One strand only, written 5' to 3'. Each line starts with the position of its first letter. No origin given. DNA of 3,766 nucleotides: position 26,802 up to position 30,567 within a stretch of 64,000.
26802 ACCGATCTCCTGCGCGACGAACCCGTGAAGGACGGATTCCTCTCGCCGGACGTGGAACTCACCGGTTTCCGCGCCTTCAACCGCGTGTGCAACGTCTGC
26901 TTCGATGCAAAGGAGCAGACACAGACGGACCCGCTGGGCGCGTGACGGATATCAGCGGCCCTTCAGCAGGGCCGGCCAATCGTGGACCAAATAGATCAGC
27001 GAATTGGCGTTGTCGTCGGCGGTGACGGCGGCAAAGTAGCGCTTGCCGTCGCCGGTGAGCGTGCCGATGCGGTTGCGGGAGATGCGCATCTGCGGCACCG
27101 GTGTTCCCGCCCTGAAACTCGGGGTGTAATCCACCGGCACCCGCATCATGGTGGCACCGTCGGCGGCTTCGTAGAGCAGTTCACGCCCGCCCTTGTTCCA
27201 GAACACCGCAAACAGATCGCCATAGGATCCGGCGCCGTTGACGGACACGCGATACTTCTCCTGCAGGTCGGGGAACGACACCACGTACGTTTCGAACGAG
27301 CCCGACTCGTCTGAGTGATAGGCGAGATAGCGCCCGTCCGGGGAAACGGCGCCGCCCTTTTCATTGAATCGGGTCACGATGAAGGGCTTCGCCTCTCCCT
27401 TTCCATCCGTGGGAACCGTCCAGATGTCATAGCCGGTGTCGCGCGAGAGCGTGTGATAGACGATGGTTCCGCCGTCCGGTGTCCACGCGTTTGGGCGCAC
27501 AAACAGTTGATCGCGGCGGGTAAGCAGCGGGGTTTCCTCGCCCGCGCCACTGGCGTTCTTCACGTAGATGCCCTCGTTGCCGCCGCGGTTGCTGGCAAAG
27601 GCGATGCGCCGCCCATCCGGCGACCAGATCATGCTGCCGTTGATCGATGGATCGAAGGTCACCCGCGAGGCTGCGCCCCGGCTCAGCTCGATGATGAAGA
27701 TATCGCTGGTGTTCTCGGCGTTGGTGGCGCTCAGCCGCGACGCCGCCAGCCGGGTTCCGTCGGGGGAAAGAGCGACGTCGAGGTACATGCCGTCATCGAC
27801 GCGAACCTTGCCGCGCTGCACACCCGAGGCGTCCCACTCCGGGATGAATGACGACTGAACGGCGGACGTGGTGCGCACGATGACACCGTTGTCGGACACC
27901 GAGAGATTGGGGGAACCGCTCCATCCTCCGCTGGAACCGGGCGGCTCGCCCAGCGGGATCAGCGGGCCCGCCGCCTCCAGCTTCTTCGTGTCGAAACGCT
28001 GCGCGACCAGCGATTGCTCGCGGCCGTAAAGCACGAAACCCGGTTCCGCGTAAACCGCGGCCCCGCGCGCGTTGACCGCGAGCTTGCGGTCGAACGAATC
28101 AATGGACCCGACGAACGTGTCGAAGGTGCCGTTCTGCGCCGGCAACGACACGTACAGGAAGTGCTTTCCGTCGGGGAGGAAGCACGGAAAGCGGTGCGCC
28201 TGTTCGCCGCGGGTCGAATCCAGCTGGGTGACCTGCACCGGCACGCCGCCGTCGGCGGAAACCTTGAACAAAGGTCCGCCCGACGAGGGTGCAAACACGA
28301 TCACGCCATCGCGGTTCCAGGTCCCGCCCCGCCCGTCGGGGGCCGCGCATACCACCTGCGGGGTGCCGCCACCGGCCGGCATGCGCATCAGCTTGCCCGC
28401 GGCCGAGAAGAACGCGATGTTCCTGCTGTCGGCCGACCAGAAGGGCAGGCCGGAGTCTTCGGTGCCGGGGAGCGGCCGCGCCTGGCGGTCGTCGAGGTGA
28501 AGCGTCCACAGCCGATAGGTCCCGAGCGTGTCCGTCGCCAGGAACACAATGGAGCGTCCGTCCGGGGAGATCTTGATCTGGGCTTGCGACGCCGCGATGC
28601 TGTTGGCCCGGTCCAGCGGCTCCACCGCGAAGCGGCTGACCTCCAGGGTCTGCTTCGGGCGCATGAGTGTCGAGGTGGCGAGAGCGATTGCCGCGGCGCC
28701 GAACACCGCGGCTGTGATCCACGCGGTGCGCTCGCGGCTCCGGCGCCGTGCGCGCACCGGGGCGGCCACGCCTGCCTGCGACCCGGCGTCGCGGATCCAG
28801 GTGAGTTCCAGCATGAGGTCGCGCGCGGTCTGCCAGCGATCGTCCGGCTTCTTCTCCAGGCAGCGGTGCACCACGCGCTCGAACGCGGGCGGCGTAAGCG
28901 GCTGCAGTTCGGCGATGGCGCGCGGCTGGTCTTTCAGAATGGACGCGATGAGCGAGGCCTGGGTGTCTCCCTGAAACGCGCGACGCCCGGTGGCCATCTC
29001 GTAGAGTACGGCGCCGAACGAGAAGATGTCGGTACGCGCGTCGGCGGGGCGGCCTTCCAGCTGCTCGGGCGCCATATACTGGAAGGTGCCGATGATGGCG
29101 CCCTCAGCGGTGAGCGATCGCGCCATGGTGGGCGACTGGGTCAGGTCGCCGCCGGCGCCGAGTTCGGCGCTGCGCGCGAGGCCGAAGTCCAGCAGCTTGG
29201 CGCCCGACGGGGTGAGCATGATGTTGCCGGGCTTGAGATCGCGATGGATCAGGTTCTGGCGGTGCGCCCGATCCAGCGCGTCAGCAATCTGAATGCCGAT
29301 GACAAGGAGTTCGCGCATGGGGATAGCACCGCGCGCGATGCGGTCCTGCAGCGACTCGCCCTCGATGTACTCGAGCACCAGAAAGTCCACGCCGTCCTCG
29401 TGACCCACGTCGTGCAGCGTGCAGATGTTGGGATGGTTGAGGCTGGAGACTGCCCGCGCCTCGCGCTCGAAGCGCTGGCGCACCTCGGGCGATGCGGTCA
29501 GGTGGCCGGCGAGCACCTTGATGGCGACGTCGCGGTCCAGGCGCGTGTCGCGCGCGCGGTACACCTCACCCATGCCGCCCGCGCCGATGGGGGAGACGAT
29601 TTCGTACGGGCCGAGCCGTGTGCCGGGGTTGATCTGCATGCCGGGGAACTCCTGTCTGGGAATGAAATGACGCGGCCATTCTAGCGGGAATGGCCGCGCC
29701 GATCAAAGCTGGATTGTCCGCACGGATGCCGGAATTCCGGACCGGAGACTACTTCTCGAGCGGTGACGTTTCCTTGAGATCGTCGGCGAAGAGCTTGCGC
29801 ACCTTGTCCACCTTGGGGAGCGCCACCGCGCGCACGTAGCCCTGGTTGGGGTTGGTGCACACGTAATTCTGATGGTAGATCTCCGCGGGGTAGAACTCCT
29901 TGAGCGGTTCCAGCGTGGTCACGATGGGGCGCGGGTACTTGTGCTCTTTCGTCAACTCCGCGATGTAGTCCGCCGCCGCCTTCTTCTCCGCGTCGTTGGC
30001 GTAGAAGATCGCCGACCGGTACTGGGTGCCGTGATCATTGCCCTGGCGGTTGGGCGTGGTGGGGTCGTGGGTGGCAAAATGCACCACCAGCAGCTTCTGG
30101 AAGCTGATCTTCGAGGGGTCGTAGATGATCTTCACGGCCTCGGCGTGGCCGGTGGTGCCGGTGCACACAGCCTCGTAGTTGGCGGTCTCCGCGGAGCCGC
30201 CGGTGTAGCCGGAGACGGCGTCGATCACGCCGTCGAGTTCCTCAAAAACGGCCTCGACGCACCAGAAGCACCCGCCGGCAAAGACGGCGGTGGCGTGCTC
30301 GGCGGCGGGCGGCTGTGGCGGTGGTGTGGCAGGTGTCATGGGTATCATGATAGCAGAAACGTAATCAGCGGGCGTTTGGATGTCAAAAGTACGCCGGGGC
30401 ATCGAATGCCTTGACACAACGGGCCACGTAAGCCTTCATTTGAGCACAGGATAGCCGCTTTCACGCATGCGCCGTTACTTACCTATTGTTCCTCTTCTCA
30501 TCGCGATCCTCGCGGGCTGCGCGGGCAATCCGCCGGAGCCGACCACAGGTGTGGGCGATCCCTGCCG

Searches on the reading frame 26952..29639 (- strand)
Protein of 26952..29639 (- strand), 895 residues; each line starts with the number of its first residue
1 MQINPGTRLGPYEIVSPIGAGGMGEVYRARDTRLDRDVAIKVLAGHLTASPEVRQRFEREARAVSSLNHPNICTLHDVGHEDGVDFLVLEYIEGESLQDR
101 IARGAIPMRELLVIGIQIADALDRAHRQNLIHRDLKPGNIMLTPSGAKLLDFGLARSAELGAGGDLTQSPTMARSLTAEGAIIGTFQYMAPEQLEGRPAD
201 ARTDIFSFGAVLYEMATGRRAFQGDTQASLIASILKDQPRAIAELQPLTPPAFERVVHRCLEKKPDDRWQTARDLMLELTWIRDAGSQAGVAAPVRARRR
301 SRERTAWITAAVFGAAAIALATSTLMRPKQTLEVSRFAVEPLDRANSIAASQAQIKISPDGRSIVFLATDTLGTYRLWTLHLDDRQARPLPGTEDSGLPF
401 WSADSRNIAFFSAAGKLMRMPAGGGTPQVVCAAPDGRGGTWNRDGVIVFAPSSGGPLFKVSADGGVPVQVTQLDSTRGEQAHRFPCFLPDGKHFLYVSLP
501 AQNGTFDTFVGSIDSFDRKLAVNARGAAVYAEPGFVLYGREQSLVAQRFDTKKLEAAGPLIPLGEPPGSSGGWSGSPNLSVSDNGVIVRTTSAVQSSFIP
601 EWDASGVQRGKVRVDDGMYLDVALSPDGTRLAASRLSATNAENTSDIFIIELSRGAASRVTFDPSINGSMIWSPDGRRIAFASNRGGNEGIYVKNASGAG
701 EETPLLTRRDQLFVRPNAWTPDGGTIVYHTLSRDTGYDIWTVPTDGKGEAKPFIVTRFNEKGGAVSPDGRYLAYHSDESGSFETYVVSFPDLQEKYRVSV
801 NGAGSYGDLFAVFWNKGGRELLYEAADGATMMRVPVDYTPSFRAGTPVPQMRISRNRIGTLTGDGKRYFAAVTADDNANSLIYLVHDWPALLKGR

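Call 3: search_protein_families(library=pfam, proteins=[window:26952-29639:-])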
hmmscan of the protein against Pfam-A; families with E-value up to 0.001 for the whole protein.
window:26952-29639:- (895 aa): 8 families
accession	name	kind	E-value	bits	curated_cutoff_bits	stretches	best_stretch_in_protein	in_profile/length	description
PF00069.31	Pkinase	-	4.2e-47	161.2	31.7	1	12-271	1-254/263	Protein kinase domain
PF07714.23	PK_Tyr_Ser-Thr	-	3.6e-33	115.4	23.1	1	14-270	3-250/258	Protein tyrosine and serine/threonine kinase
PF07676.18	PD40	-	5e-26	90.5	20.9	1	659-693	3-38/38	WD40-like Beta Propeller Repeat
PF03109.22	ABC1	-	4.5e-08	33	22.9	1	85-158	143-217/244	ABC1 atypical kinase-like domain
PF01636.29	APH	-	4.7e-06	27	23.2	0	122-156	158-198/239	Phosphotransferase enzyme family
PF18975.6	DUF5711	-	5.6e-05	23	26.3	1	578-650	98-173/344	Family of unknown function (DUF5711)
PF25174.1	Beta-prop_THOC3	-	7.7e-05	22.3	305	0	670-876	8-192/272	THOC3 beta-propeller domain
PF02897.21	Peptidase_S9_N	-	0.0002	20.7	24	0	762-825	128-188/414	Prolyl oligopeptidase, N-terminal beta-propeller domain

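Call 4: search_protein_families(library=ncbifam, proteins=[window:26952-29639:-])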
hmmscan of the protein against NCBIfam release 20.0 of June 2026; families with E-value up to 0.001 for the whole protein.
window:26952-29639:- (895 aa): 25 families
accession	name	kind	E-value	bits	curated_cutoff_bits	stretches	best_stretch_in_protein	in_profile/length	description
NF033483.0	PknB_PASTA_kin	equivalog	2.8e-89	300.7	450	1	12-308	9-291/563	Stk1 family PASTA domain-containing Ser/Thr kinase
NF052427.1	StpK7MSMEG_1200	equivalog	3.2e-64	217.4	900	1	7-329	4-321/601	serine/threonine protein kinase StpK7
NF009651.0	PRK13184.1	equivalog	5.8e-44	150.3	839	1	10-280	2-288/932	serine/threonine-protein kinase PknD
TIGR03903.1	TOMM_kin_cyc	equivalog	1.1e-42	146.1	705.75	1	36-278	4-243/1267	TOMM system kinase/cyclase fusion protein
NF047741.1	antiphage_MADS6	equivalog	8.6e-42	143.4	460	2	117-291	307-469/612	methylation-associated defense system protein kinase MAD6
TIGR02800.1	propeller_TolB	equivalog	1.5e-31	109.8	343.15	1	599-798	217-405/418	Tol-Pal system beta propeller repeat protein TolB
NF053615.1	SerThrKinAfsKStmc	equivalog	3.9e-29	101.9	1300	1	7-276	10-261/809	protein serine/threonine kinase AfsK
NF038150.1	lanthi_synth_IV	equivalog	2e-28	99.2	650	1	12-292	191-460/851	class IV lanthionine synthetase LanL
NF033442.0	BREX_PglW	equivalog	7.6e-24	83.5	990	2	9-158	510-663/1391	BREX system serine/threonine kinase PglW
NF002183.0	PRK01029.1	equivalog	6.4e-14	51.8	405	1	668-793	284-406/429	Tol-Pal system protein TolB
NF038151.1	lanthi_synth_III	equivalog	9e-14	50.8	575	1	10-159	220-387/833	class III lanthionine synthetase LanKC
NF058632.1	SerThrKinPrkT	equivalog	3e-12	46.2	280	1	12-149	23-157/322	serine/threonine protein kinase PrkT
NF033523.0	lasso_peptidase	equivalog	5.5e-12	45.2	400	1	622-730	24-150/638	Atxe2 family lasso peptide isopeptidase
NF011463.0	PRK14879.1-4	equivalog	2.7e-10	40.1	188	1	53-156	61-161/237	Kae1-associated kinase Bud32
TIGR03724.2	arch_bud32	equivalog_domain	3.7e-09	36.3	125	1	54-157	37-133/193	KEOPS complex kinase/ATPase Bud32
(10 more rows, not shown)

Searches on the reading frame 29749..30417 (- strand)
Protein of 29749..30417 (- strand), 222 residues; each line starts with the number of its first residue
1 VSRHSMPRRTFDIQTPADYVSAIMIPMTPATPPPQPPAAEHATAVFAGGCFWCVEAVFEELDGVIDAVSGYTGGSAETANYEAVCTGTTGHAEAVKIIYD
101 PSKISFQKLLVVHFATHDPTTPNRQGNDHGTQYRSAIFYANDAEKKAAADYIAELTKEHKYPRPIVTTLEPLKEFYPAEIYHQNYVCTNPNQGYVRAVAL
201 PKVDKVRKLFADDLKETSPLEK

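Call 3: search_protein_families(library=pfam, proteins=[window:29749-30417:-])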
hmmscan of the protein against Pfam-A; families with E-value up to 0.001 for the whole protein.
window:29749-30417:- (222 aa): 1 family
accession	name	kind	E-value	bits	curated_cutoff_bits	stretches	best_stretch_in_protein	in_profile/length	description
PF01625.27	PMSR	-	5.8e-64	215.4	23.7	1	43-194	1-151/153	Peptide methionine sulfoxide reductase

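Call 4: search_protein_families(library=ncbifam, proteins=[window:29749-30417:-])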
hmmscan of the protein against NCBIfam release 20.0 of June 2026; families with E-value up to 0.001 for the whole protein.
window:29749-30417:- (222 aa): 5 families
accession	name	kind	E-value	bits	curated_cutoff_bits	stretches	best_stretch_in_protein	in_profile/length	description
NF004042.0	PRK05550.1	equivalog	2.8e-63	213.8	330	1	38-198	131-288/293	bifunctional methionine sulfoxide reductase B/A protein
TIGR00401.1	msrA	equivalog_domain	3.3e-56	189.9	108.1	1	43-192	2-151/153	peptide-methionine (S)-S-oxide reductase MsrA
NF010625.0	PRK14018.1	equivalog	1.4e-51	175.6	522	1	43-196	200-349/521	bifunctional peptide-methionine (S)-S-oxide reductase MsrA/peptide-methionine (R)-S-oxide reductase MsrB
NF004038.0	PRK05528.1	equivalog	5e-23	81.9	200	1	44-192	4-143/157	peptide-methionine (S)-S-oxide reductase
NF041383.1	Trx_VPGUxxT_two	exception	2.2e-06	27.5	275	1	39-112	143-199/287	VPGUxxT family thioredoxin-like (seleno)protein, type 2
